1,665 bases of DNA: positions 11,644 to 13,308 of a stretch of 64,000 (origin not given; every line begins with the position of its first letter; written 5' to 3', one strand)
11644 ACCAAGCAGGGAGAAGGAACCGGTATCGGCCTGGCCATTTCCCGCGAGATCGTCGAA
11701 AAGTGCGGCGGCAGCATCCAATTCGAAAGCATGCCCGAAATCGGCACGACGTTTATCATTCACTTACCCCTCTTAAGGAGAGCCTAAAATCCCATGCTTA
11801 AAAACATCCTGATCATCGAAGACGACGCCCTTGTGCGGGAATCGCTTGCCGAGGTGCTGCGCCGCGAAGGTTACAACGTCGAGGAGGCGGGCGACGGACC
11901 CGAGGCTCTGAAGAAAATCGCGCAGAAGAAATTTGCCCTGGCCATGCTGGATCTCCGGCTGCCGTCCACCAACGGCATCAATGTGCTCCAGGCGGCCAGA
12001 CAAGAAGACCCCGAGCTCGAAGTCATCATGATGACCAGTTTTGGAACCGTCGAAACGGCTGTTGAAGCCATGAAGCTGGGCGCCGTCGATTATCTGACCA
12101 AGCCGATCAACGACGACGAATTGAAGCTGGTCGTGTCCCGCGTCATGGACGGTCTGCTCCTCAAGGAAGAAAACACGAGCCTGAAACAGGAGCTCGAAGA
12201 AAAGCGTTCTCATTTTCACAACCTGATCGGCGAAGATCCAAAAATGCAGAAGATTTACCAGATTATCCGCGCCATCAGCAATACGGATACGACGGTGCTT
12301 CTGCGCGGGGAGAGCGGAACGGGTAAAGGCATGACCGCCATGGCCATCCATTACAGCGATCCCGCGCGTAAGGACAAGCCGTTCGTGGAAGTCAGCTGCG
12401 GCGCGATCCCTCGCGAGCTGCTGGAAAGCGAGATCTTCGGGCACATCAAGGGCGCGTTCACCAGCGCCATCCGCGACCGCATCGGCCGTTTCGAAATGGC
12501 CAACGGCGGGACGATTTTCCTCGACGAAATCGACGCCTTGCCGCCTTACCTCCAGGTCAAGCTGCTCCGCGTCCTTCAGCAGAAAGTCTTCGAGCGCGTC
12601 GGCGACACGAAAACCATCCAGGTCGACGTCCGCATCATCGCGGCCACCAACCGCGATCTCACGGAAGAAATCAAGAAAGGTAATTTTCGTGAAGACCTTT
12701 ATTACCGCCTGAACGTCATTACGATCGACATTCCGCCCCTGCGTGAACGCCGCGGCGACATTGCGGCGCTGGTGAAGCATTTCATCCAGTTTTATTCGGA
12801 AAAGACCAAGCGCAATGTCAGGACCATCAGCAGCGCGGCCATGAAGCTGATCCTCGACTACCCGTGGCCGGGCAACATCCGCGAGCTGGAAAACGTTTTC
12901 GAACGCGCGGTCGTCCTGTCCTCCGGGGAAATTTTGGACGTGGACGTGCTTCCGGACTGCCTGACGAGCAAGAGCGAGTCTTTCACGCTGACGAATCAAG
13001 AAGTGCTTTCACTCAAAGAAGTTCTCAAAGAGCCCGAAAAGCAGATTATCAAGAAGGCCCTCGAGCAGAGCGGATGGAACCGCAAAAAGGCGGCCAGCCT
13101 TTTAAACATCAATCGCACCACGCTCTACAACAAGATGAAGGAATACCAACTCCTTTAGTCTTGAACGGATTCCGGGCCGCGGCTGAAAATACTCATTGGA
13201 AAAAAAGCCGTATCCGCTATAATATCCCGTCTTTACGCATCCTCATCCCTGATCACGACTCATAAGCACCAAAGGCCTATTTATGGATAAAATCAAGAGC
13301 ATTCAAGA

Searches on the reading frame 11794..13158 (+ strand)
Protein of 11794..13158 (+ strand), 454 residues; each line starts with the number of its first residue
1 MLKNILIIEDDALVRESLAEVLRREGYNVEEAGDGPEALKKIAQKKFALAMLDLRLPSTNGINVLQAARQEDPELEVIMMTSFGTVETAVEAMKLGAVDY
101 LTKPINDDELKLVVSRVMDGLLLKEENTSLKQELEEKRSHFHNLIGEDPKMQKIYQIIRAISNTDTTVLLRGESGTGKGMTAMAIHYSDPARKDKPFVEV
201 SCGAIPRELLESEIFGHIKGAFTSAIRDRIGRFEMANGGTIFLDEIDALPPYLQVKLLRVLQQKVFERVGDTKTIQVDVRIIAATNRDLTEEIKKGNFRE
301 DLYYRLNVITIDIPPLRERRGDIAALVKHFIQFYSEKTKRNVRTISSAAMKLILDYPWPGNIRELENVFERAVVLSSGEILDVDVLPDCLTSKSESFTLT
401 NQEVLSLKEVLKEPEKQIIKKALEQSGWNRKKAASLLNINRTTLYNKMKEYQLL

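Call 8: search_protein_families(library=ncbifam, proteins=[window:11794-13158:+], max_evalue=0.00001)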
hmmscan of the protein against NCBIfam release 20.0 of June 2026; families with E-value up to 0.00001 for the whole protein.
window:11794-13158:+ (454 aa): 108 families (the best 25 are shown)
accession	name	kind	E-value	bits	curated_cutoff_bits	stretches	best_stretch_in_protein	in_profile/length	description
NF008469.0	PRK11361.1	equivalog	4.3e-146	487.2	714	1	3-452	5-455/461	acetoacetate metabolism transcriptional regulator AtoC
TIGR01818.1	ntrC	equivalog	3.2e-127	425.1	558.6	1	5-450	1-462/463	nitrogen regulation protein NR(I)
TIGR02915.1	PEP_resp_reg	equivalog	3.4e-126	421.7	502.6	1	5-453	1-444/445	PEP-CTERM-box response regulator transcription factor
NF007689.0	PRK10365.1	equivalog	4.5e-121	404.7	760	1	4-448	7-439/441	sigma-54-dependent response regulator transcription factor ZraR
NF041946.1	LuxO_transreg_Vib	equivalog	4.2e-120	401.7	800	1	8-452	2-461/463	quorum-sensing sigma-54 dependent transcriptional regulator LuxO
NF041552.1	TF_PrdR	equivalog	1.3e-116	390.2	795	1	128-452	252-577/577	sigma-54 dependent transcriptional regulator PrdR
TIGR01817.1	nifA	equivalog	1e-111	374.3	528.85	1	130-441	184-517/534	nif-specific transcriptional activator NifA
NF051870.1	NAssimRespRegNtrX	equivalog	6.3e-110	368.1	600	1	3-450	2-449/452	nitrogen assimilation response regulator NtrX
NF011695.0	PRK15115.1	equivalog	2.1e-101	339.9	763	1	4-450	8-435/445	two-component system response regulator GlrR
NF008176.1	PRK10923.1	equivalog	4.7e-100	335.4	620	1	4-422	5-437/469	nitrogen regulation protein NR(I)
NF050807.1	TransRegFlbDCaul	equivalog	4.3e-98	329.1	750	1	24-452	22-439/454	sigma-54-dependent transcriptional regulator FlbD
NF049963.1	RespRegFlgRCampy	domain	5.7e-98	328.6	750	1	4-453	2-429/429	fla regulon two-component system response regulator FlgR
NF038308.1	RNA_repair_RtcR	equivalog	8.7e-97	325.1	650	1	5-449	31-514/530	RNA repair transcriptional activator RtcR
NF003451.0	PRK05022.1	equivalog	2.7e-95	320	476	1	125-450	172-507/512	nitric oxide reductase transcriptional regulator NorR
NF011958.0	PRK15429.1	equivalog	4.9e-88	296.4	830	1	123-451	360-684/692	formate hydrogenlyase transcriptional activator FlhA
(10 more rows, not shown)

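Call 64: find_homologous_proteins(query=window:11794-13155:+, max_evalue=1e-80)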
Query window:11794-13155:+ (454 aa): 6804 proteins with E <= 1e-80 among 8000 candidates; the best 120 are listed.
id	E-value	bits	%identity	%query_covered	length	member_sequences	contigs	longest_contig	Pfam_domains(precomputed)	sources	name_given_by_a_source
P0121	1.3e-291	984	100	100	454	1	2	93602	PF00158.33,PF25601.2,PF02954.26,PF18024.8,PF00004.36,PF14532.13,PF07728.21,PF00072.31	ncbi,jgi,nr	ncbi:MAG TPA: sigma-54 dependent transcriptional regulator [Verrucomicrobiae bacterium]|jgi:DNA-bind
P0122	3.0e-237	805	81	100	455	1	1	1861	PF00158.33,PF25601.2,PF02954.26,PF00004.36,PF14532.13,PF07728.21,PF00072.31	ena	-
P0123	1.5e-231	787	79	100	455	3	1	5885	PF00158.33,PF25601.2,PF02954.26,PF18024.8,PF00004.36,PF14532.13,PF07728.21,PF00072.31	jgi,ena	-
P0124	1.5e-216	737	73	99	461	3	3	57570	PF00158.33,PF25601.2,PF02954.26,PF00004.36,PF14532.13,PF07728.21,PF00072.31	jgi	-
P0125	5.6e-215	732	73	99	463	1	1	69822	PF00158.33,PF25601.2,PF02954.26,PF00004.36,PF14532.13,PF07728.21,PF00072.31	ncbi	-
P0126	7.4e-214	728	73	100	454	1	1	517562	PF00158.33,PF25601.2,PF02954.26,PF00004.36,PF14532.13,PF07728.21,PF00072.31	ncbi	-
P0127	9.4e-214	728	73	100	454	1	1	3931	PF00158.33,PF25601.2,PF02954.26,PF00004.36,PF14532.13,PF07728.21,PF00072.31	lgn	-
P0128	1.1e-207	708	70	100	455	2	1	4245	PF00158.33,PF25601.2,PF02954.26,PF00004.36,PF14532.13,PF07728.21,PF00072.31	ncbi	-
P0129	1.6e-207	708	72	99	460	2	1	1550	PF00158.33,PF25601.2,PF02954.26,PF00004.36,PF14532.13,PF07728.21,PF00072.31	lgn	-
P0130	3.4e-207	706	70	100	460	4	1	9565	PF00158.33,PF25601.2,PF02954.26,PF18024.8,PF00004.36,PF14532.13,PF07728.21,PF00072.31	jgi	-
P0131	3.9e-207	706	69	100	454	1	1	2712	PF00158.33,PF25601.2,PF02954.26,PF18024.8,PF00004.36,PF14532.13,PF07728.21,PF00072.31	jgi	-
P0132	1.1e-206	705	69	100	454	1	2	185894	PF00158.33,PF25601.2,PF02954.26,PF00004.36,PF14532.13,PF07728.21,PF00072.31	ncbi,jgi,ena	-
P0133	1.1e-205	701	70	100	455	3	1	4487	PF00158.33,PF25601.2,PF02954.26,PF00004.36,PF14532.13,PF07728.21,PF00072.31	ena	-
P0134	1.5e-205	701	70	100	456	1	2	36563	PF00158.33,PF25601.2,PF02954.26,PF00004.36,PF14532.13,PF07728.21,PF00072.31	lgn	-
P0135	2.3e-205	700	70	100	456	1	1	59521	PF00158.33,PF25601.2,PF02954.26,PF00004.36,PF14532.13,PF07728.21,PF00072.31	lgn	-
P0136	2.5e-205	700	69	100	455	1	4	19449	PF00158.33,PF25601.2,PF02954.26,PF00004.36,PF14532.13,PF07728.21,PF00072.31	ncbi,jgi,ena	-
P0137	1.0e-204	698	70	100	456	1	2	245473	PF00158.33,PF25601.2,PF02954.26,PF00004.36,PF14532.13,PF07728.21,PF00072.31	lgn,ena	-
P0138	1.3e-204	698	68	100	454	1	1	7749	PF00158.33,PF25601.2,PF02954.26,PF00004.36,PF14532.13,PF07728.21,PF00072.31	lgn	-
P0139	1.4e-204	698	70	99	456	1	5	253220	PF00158.33,PF25601.2,PF02954.26,PF00004.36,PF14532.13,PF07728.21,PF00072.31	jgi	-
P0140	1.9e-204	697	70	100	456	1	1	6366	PF00158.33,PF25601.2,PF02954.26,PF00004.36,PF14532.13,PF07728.21,PF00072.31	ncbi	-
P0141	1.6e-203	694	70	100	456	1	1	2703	PF00158.33,PF25601.2,PF02954.26,PF00004.36,PF14532.13,PF07728.21,PF00072.31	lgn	-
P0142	2.9e-203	693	69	99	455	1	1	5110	PF00158.33,PF25601.2,PF02954.26,PF00004.36,PF14532.13,PF07728.21,PF00072.31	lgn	-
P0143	1.1e-202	692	68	100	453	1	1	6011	PF00158.33,PF25601.2,PF02954.26,PF00004.36,PF14532.13,PF07728.21,PF00072.31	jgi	jgi:two-component system, NtrC family, response regulator HydG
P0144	2.8e-202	690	69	100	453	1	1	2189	PF00158.33,PF25601.2,PF02954.26,PF00004.36,PF14532.13,PF07728.21,PF00072.31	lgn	-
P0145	3.1e-202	690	69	100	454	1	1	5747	PF00158.33,PF25601.2,PF02954.26,PF18024.8,PF00004.36,PF14532.13,PF07728.21,PF00072.31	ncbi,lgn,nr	ncbi:MAG: sigma-54-dependent Fis family transcriptional regulator [Candidatus Omnitrophica bacterium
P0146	1.2e-201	688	68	100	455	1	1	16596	PF00158.33,PF25601.2,PF02954.26,PF00004.36,PF14532.13,PF07728.21,PF00072.31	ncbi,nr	ncbi:MAG: sigma-54-dependent Fis family transcriptional regulator [Candidatus Omnitrophica bacterium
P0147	1.3e-201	688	69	100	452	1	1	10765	PF00158.33,PF25601.2,PF02954.26,PF00004.36,PF14532.13,PF07728.21,PF00072.31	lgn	-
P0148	1.6e-201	688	68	100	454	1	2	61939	PF00158.33,PF25601.2,PF02954.26,PF00004.36,PF14532.13,PF07728.21,PF00072.31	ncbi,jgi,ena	-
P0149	4.1e-201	686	71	99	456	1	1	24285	PF00158.33,PF25601.2,PF02954.26,PF00004.36,PF14532.13,PF07728.21,PF00072.31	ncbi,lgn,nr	ncbi:MAG: sigma-54 dependent transcriptional regulator [Candidatus Omnitrophota bacterium]|nr:sigma-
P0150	1.0e-199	682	67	100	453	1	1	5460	PF00158.33,PF25601.2,PF02954.26,PF00004.36,PF14532.13,PF07728.21,PF00072.31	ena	-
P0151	1.5e-199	681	67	100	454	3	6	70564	PF00158.33,PF25601.2,PF02954.26,PF00004.36,PF14532.13,PF07728.21,PF00072.31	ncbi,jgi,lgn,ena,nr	ncbi:MAG: hypothetical protein A3C35_03410 [Omnitrophica bacterium RIFCSPHIGHO2_02_FULL_46_11]|nr:MA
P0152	5.3e-199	679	66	100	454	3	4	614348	PF00158.33,PF25601.2,PF02954.26,PF00004.36,PF14532.13,PF07728.21,PF00072.31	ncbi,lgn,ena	-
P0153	3.0e-198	677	66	100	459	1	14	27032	PF00158.33,PF25601.2,PF02954.26,PF00004.36,PF14532.13,PF07728.21,PF00072.31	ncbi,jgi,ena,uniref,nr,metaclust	ncbi:MAG: hypothetical protein A3G33_07970 [Omnitrophica bacterium RIFCSPLOWO2_12_FULL_44_17]|uniref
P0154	4.3e-198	676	67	100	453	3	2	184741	PF00158.33,PF25601.2,PF02954.26,PF00004.36,PF14532.13,PF07728.21,PF00072.31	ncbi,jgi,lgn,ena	-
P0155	7.6e-197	672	65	100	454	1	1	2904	PF00158.33,PF25601.2,PF02954.26,PF00004.36,PF14532.13,PF07728.21,PF00072.31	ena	-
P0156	4.0e-196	670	65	100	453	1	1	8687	PF00158.33,PF25601.2,PF02954.26,PF00004.36,PF14532.13,PF07728.21,PF00072.31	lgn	-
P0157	4.0e-196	670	67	100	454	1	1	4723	PF00158.33,PF25601.2,PF02954.26,PF00004.36,PF14532.13,PF07728.21,PF00072.31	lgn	-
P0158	1.8e-195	668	65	100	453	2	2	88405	PF00158.33,PF25601.2,PF02954.26,PF00004.36,PF14532.13,PF07728.21,PF00072.31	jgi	-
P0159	2.8e-195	667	68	100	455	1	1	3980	PF00158.33,PF25601.2,PF02954.26,PF00004.36,PF14532.13,PF07728.21,PF00072.31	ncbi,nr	ncbi:MAG: sigma-54 dependent transcriptional regulator [Candidatus Omnitrophica bacterium]|nr:sigma-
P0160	2.0e-194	664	65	100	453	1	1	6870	PF00158.33,PF25601.2,PF02954.26,PF00004.36,PF14532.13,PF07728.21,PF00072.31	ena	-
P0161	3.0e-194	664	65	100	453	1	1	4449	PF00158.33,PF25601.2,PF02954.26,PF00004.36,PF14532.13,PF07728.21,PF00072.31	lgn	-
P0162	8.6e-194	662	65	100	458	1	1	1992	PF00158.33,PF25601.2,PF02954.26,PF00004.36,PF14532.13,PF07728.21,PF00072.31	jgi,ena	-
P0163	1.0e-193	662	64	100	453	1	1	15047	PF00158.33,PF25601.2,PF02954.26,PF00004.36,PF14532.13,PF07728.21,PF00072.31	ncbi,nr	ncbi:MAG: sigma-54-dependent Fis family transcriptional regulator [Candidatus Omnitrophica bacterium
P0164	1.3e-193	662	65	100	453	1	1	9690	PF00158.33,PF25601.2,PF02954.26,PF00004.36,PF14532.13,PF07728.21,PF00072.31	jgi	-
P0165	1.5e-193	661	65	100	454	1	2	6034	PF00158.33,PF25601.2,PF02954.26,PF00004.36,PF14532.13,PF07728.21,PF00072.31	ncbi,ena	-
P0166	2.3e-193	661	65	100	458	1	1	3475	PF00158.33,PF25601.2,PF02954.26,PF00004.36,PF14532.13,PF07728.21,PF00072.31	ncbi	-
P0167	4.1e-193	660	65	100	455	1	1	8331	PF00158.33,PF25601.2,PF02954.26,PF14532.13,PF07728.21,PF00072.31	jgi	-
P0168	4.7e-193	660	67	100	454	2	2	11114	PF00158.33,PF25601.2,PF02954.26,PF00004.36,PF14532.13,PF07728.21,PF00072.31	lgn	-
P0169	4.8e-193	660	65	100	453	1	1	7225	PF00158.33,PF25601.2,PF02954.26,PF00004.36,PF14532.13,PF07728.21,PF00072.31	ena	-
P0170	1.5e-192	658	65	100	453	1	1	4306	PF00158.33,PF25601.2,PF02954.26,PF14532.13,PF07728.21,PF00072.31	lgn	-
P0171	1.7e-192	658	66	100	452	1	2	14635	PF00158.33,PF25601.2,PF02954.26,PF00004.36,PF14532.13,PF07728.21,PF00072.31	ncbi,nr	ncbi:MAG: sigma-54 dependent transcriptional regulator [Candidatus Omnitrophica bacterium]|nr:sigma-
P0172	1.7e-192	658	65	100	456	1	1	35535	PF00158.33,PF25601.2,PF02954.26,PF00004.36,PF14532.13,PF07728.21,PF00072.31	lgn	-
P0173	1.8e-192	658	66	99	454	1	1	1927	PF00158.33,PF25601.2,PF02954.26,PF00004.36,PF14532.13,PF07728.21,PF00072.31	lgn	-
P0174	1.0e-190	652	64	100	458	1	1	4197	PF00158.33,PF25601.2,PF02954.26,PF00004.36,PF14532.13,PF07728.21,PF00072.31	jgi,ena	-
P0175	2.8e-190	651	65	100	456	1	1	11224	PF00158.33,PF25601.2,PF02954.26,PF00004.36,PF14532.13,PF07728.21,PF00072.31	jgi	jgi:DNA-binding NtrC family response regulator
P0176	4.7e-189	647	65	100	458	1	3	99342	PF00158.33,PF25601.2,PF02954.26,PF14532.13,PF07728.21,PF00072.31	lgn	-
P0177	4.3e-188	644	65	100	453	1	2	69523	PF00158.33,PF25601.2,PF02954.26,PF00004.36,PF14532.13,PF07728.21,PF00072.31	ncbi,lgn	-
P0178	2.1e-187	641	63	100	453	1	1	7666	PF00158.33,PF25601.2,PF02954.26,PF14532.13,PF07728.21,PF00072.31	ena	-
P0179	6.8e-187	640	63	100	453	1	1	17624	PF00158.33,PF25601.2,PF02954.26,PF00004.36,PF14532.13,PF07728.21,PF00072.31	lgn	-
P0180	1.8e-186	638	65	100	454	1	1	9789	PF00158.33,PF25601.2,PF02954.26,PF00004.36,PF14532.13,PF07728.21,PF00072.31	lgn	-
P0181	2.4e-186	638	64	100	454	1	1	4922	PF00158.33,PF25601.2,PF02954.26,PF00004.36,PF14532.13,PF07728.21,PF00072.31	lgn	-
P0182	5.8e-186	637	65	100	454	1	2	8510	PF00158.33,PF25601.2,PF02954.26,PF00004.36,PF14532.13,PF07728.21,PF00072.31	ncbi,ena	-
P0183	6.9e-186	636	63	99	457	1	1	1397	PF00158.33,PF25601.2,PF02954.26,PF14532.13,PF07728.21,PF00072.31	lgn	-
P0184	7.3e-186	636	64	100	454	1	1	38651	PF00158.33,PF25601.2,PF02954.26,PF00004.36,PF14532.13,PF07728.21,PF00072.31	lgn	-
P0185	6.8e-185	633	65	100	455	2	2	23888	PF00158.33,PF25601.2,PF02954.26,PF00004.36,PF14532.13,PF07728.21,PF00072.31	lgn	-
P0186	1.4e-184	632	64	100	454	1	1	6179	PF00158.33,PF25601.2,PF02954.26,PF00004.36,PF14532.13,PF07728.21,PF00072.31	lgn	-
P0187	8.7e-183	626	63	100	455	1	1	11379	PF00158.33,PF25601.2,PF02954.26,PF00004.36,PF14532.13,PF07728.21,PF00072.31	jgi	-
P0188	9.6e-183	626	63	100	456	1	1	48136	PF00158.33,PF25601.2,PF02954.26,PF00004.36,PF14532.13,PF07728.21,PF00072.31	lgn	-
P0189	4.1e-182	624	63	100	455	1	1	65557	PF00158.33,PF25601.2,PF02954.26,PF00004.36,PF14532.13,PF07728.21,PF00072.31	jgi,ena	-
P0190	6.8e-182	623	65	100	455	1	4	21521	PF00158.33,PF25601.2,PF02954.26,PF00004.36,PF14532.13,PF07728.21,PF00072.31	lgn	-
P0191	6.7e-179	613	63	100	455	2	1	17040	PF00158.33,PF25601.2,PF02954.26,PF00004.36,PF14532.13,PF07728.21,PF00072.31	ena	-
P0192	2.1e-178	612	62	100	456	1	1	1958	PF00158.33,PF25601.2,PF02954.26,PF00004.36,PF14532.13,PF07728.21,PF00072.31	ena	-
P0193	1.2e-176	606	62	100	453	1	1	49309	PF00158.33,PF25601.2,PF02954.26,PF00004.36,PF14532.13,PF07728.21,PF00072.31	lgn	-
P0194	6.1e-176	603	61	100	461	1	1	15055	PF00158.33,PF25601.2,PF02954.26,PF00004.36,PF14532.13,PF07728.21,PF00072.31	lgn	-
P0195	2.0e-169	582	59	99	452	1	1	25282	PF00158.33,PF25601.2,PF02954.26,PF18024.8,PF00004.36,PF14532.13,PF07728.21,PF00072.31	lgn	-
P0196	6.2e-168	577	60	100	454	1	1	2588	PF00158.33,PF25601.2,PF02954.26,PF00004.36,PF14532.13,PF07728.21,PF00072.31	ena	-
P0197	4.7e-167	574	57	99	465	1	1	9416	PF00158.33,PF07724.21,PF25601.2,PF02954.26,PF00004.36,PF14532.13,PF07728.21,PF00072.31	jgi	-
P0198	1.2e-166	573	59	99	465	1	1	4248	PF00158.33,PF25601.2,PF02954.26,PF00004.36,PF14532.13,PF07728.21,PF00072.31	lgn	-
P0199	3.5e-164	565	57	99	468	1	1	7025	PF00158.33,PF25601.2,PF02954.26,PF00004.36,PF14532.13,PF07728.21,PF00072.31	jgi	jgi:two-component system, NtrC family, response regulator AtoC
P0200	2.2e-163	562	57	99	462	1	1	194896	PF00158.33,PF25601.2,PF02954.26,PF00004.36,PF14532.13,PF07728.21,PF00072.31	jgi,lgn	jgi:DNA-binding NtrC family response regulator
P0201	2.9e-162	558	58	99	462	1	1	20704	PF00158.33,PF25601.2,PF02954.26,PF00004.36,PF14532.13,PF07728.21,PF00072.31,PF13191.13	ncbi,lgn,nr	ncbi:MAG: sigma-54-dependent Fis family transcriptional regulator [Candidatus Omnitrophica bacterium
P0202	3.3e-162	558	64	87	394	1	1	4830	PF00158.33,PF25601.2,PF00004.36,PF14532.13,PF07728.21,PF00072.31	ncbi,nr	ncbi:MAG: sigma-54-dependent Fis family transcriptional regulator, partial [Candidatus Omnitrophica 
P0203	4.9e-162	558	57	99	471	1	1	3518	PF00158.33,PF07724.21,PF25601.2,PF02954.26,PF18024.8,PF00004.36,PF14532.13,PF07728.21,PF00072.31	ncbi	ncbi:sigma-54-dependent transcriptional regulator [Candidatus Omnitrophota bacterium]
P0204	1.7e-161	556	57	98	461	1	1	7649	PF00158.33,PF25601.2,PF02954.26,PF00004.36,PF14532.13,PF07728.21,PF00072.31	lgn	-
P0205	1.8e-161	556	57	99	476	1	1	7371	PF00158.33,PF07724.21,PF25601.2,PF02954.26,PF18024.8,PF00004.36,PF14532.13,PF07728.21,PF00072.31,PF20161.6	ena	-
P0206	5.9e-161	554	57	100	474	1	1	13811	PF00158.33,PF25601.2,PF02954.26,PF00004.36,PF14532.13,PF07728.21,PF00072.31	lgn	-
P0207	1.4e-160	553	56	100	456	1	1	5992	PF00158.33,PF25601.2,PF02954.26,PF00004.36,PF14532.13,PF07728.21,PF00072.31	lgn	-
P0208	2.9e-160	552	58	99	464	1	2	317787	PF00158.33,PF25601.2,PF02954.26,PF00004.36,PF14532.13,PF07728.21,PF00072.31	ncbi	-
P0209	8.5e-160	550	55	100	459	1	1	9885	PF00158.33,PF25601.2,PF02954.26,PF00004.36,PF14532.13,PF07728.21,PF00072.31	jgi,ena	-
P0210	2.2e-158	546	55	99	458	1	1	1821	PF00158.33,PF25601.2,PF02954.26,PF18024.8,PF00004.36,PF14532.13,PF07728.21,PF00072.31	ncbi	-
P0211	3.7e-158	545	56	99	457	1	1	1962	PF00158.33,PF25601.2,PF02954.26,PF00004.36,PF14532.13,PF07728.21,PF00072.31,PF13191.13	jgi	-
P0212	4.4e-158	545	55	100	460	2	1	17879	PF00158.33,PF25601.2,PF02954.26,PF00004.36,PF14532.13,PF07728.21,PF00072.31,PF13191.13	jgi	jgi:DNA-binding NtrC family response regulator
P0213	7.3e-158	544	56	99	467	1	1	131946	PF00158.33,PF25601.2,PF02954.26,PF18024.8,PF14532.13,PF07728.21,PF00072.31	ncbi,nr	ncbi:MAG: sigma-54-dependent Fis family transcriptional regulator [Candidatus Omnitrophica bacterium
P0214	1.2e-157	543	55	99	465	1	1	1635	PF00158.33,PF25601.2,PF02954.26,PF00004.36,PF14532.13,PF07728.21,PF00072.31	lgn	-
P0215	1.5e-157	543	55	99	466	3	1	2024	PF00158.33,PF25601.2,PF02954.26,PF18024.8,PF14532.13,PF07728.21,PF00072.31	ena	-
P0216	2.5e-157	542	55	99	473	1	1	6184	PF00158.33,PF25601.2,PF02954.26,PF18024.8,PF00004.36,PF14532.13,PF07728.21,PF00072.31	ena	-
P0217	2.6e-157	542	57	100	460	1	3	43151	PF00158.33,PF25601.2,PF02954.26,PF18024.8,PF00004.36,PF14532.13,PF07728.21,PF00072.31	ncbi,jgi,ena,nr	ncbi:MAG: hypothetical protein B6D56_06335 [Candidatus Omnitrophica bacterium 4484_70.1]|nr:MAG: hyp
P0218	2.8e-157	542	57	100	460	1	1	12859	PF00158.33,PF25601.2,PF02954.26,PF18024.8,PF00004.36,PF14532.13,PF07728.21,PF00072.31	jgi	-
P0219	4.0e-157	542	57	100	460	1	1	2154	PF00158.33,PF25601.2,PF02954.26,PF18024.8,PF00004.36,PF14532.13,PF07728.21,PF00072.31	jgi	-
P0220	7.6e-157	541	55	99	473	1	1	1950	PF00158.33,PF25601.2,PF02954.26,PF18024.8,PF14532.13,PF07728.21,PF00072.31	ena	-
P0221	7.8e-157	541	66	79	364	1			PF00158.33,PF25601.2,PF00004.36,PF14532.13,PF07728.21,PF00072.31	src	-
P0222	8.4e-157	540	55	99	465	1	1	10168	PF00158.33,PF25601.2,PF02954.26,PF18024.8,PF00004.36,PF14532.13,PF07728.21,PF00072.31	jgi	-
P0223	9.7e-157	540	55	99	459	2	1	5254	PF00158.33,PF07724.21,PF25601.2,PF02954.26,PF00004.36,PF14532.13,PF07728.21,PF00072.31,PF01078.28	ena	-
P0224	1.1e-156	540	55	99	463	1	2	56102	PF00158.33,PF25601.2,PF02954.26,PF00004.36,PF14532.13,PF07728.21,PF00072.31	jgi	jgi:DNA-binding NtrC family response regulator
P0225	2.4e-156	539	55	99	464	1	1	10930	PF00158.33,PF25601.2,PF02954.26,PF18024.8,PF00004.36,PF14532.13,PF07728.21,PF00072.31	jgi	-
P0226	3.9e-156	538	55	100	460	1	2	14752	PF00158.33,PF25601.2,PF02954.26,PF00004.36,PF14532.13,PF07728.21,PF00072.31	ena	-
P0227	4.9e-156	538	55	99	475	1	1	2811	PF00158.33,PF07724.21,PF25601.2,PF02954.26,PF18024.8,PF00004.36,PF14532.13,PF07728.21,PF00072.31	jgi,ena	-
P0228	1.0e-155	537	57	99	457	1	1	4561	PF00158.33,PF07724.21,PF25601.2,PF02954.26,PF18024.8,PF00004.36,PF14532.13,PF07728.21,PF00072.31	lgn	-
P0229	2.5e-155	536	56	100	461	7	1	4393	PF00158.33,PF25601.2,PF02954.26,PF18024.8,PF00004.36,PF14532.13,PF07728.21,PF00072.31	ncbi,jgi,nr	ncbi:MAG: sigma-54-dependent Fis family transcriptional regulator [Candidatus Omnitrophota bacterium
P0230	3.2e-155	535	54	98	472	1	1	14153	PF00158.33,PF25601.2,PF02954.26,PF18024.8,PF00004.36,PF14532.13,PF07728.21,PF00072.31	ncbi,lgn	-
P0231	5.3e-155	535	55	100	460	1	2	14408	PF00158.33,PF25601.2,PF02954.26,PF18024.8,PF00004.36,PF14532.13,PF07728.21,PF00072.31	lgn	-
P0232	8.3e-155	534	55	99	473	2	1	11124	PF00158.33,PF25601.2,PF02954.26,PF18024.8,PF14532.13,PF07728.21,PF00072.31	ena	-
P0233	1.1e-154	533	54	99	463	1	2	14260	PF00158.33,PF25601.2,PF02954.26,PF00004.36,PF14532.13,PF07728.21,PF00072.31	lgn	-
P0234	1.2e-154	533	55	99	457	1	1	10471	PF00158.33,PF07724.21,PF25601.2,PF02954.26,PF18024.8,PF00004.36,PF14532.13,PF07728.21,PF00072.31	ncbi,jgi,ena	ncbi:MAG: sigma-54 dependent transcriptional regulator [Candidatus Omnitrophota bacterium]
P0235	1.3e-154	533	55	99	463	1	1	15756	PF00158.33,PF25601.2,PF02954.26,PF18024.8,PF00004.36,PF14532.13,PF07728.21,PF00072.31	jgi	jgi:DNA-binding NtrC family response regulator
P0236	2.1e-154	533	55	100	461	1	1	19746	PF00158.33,PF25601.2,PF02954.26,PF00004.36,PF14532.13,PF07728.21,PF00072.31,PF13191.13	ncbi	ncbi:sigma-54-dependent transcriptional regulator [Candidatus Omnitrophota bacterium]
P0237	3.0e-154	532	55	99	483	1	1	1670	PF00158.33,PF25601.2,PF02954.26,PF18024.8,PF00004.36,PF14532.13,PF07728.21,PF00072.31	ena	-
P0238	3.0e-154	532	55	99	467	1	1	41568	PF00158.33,PF25601.2,PF02954.26,PF00004.36,PF14532.13,PF07728.21,PF00072.31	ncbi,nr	ncbi:MAG: sigma-54-dependent Fis family transcriptional regulator [Candidatus Omnitrophica bacterium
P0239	4.6e-154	531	56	100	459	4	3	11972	PF00158.33,PF25601.2,PF02954.26,PF18024.8,PF00004.36,PF14532.13,PF07728.21,PF00072.31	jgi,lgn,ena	-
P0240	1.3e-152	527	55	99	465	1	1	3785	PF00158.33,PF07724.21,PF25601.2,PF02954.26,PF18024.8,PF00004.36,PF14532.13,PF07728.21,PF00072.31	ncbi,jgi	ncbi:MAG: sigma-54 dependent transcriptional regulator [Candidatus Omnitrophota bacterium]|jgi:DNA-b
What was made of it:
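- On PEP-CTERM box / PrsK-PrsR-PrsT regulon: Sources name the homologues only as generic sigma-54 regulators (call 64).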
